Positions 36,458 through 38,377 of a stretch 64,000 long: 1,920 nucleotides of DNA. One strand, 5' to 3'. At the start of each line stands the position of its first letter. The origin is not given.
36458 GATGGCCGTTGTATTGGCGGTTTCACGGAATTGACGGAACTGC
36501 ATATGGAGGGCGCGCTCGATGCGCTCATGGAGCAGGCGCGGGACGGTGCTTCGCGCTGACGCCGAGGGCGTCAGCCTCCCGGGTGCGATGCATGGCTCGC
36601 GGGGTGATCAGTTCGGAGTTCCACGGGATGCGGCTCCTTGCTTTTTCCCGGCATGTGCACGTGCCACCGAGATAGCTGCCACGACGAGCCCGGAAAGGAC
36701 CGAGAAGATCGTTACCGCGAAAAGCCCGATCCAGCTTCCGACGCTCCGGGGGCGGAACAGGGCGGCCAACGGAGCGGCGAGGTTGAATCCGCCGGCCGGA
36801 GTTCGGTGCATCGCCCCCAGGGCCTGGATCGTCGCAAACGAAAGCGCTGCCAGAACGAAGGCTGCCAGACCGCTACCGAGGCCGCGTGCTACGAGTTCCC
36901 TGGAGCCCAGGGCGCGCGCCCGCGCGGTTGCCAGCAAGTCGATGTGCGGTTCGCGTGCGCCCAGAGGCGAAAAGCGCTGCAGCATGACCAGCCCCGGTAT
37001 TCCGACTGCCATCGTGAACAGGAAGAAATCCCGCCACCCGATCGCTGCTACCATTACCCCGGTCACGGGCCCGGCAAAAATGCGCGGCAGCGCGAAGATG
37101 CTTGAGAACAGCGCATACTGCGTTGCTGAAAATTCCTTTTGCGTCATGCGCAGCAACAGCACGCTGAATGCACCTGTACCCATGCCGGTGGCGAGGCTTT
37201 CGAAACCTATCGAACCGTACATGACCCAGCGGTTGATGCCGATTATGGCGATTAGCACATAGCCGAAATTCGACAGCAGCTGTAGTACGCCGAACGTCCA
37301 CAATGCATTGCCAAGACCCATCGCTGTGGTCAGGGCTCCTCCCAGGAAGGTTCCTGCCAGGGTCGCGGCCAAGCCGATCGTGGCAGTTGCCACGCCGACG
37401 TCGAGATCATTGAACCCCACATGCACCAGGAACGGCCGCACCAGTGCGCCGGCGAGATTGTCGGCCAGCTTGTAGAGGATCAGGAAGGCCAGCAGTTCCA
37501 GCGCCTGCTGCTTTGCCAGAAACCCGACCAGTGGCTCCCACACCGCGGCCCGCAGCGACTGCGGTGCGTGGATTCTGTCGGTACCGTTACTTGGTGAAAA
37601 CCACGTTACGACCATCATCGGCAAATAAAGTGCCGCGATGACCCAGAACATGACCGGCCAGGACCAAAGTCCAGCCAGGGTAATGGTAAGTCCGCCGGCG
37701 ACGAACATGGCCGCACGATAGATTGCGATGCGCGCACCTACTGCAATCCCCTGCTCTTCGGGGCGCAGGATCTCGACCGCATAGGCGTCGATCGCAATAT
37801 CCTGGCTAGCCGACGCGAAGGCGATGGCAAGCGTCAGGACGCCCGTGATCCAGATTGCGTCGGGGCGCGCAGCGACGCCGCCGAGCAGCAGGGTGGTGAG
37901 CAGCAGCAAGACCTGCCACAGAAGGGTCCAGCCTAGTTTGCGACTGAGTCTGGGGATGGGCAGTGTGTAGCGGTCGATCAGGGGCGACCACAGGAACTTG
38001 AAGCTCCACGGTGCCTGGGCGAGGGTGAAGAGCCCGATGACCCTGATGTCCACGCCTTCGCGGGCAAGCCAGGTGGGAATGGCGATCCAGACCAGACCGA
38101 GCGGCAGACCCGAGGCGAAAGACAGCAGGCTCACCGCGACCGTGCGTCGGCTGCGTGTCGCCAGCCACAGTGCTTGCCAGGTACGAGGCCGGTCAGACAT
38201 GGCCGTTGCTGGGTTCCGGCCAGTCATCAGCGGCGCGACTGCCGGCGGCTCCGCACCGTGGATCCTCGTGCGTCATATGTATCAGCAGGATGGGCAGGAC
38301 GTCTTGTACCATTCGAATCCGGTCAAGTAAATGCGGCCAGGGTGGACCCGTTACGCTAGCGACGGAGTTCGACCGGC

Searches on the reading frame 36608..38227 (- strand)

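Call 68: search_protein_families(library=pfam, proteins=[window:36608-38227:-], max_evalue=0.00001)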
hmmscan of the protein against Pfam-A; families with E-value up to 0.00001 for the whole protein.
window:36608-38227:- (539 aa): 2 families
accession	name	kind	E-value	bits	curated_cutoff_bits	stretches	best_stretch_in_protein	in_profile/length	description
PF07690.21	MFS_1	-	1.7e-18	67.1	33.4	1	33-385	2-346/347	Major Facilitator Superfamily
PF13000.13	Acatn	-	1.4e-10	40.8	23.7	1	35-166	8-159/546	Acetyl-coenzyme A transporter 1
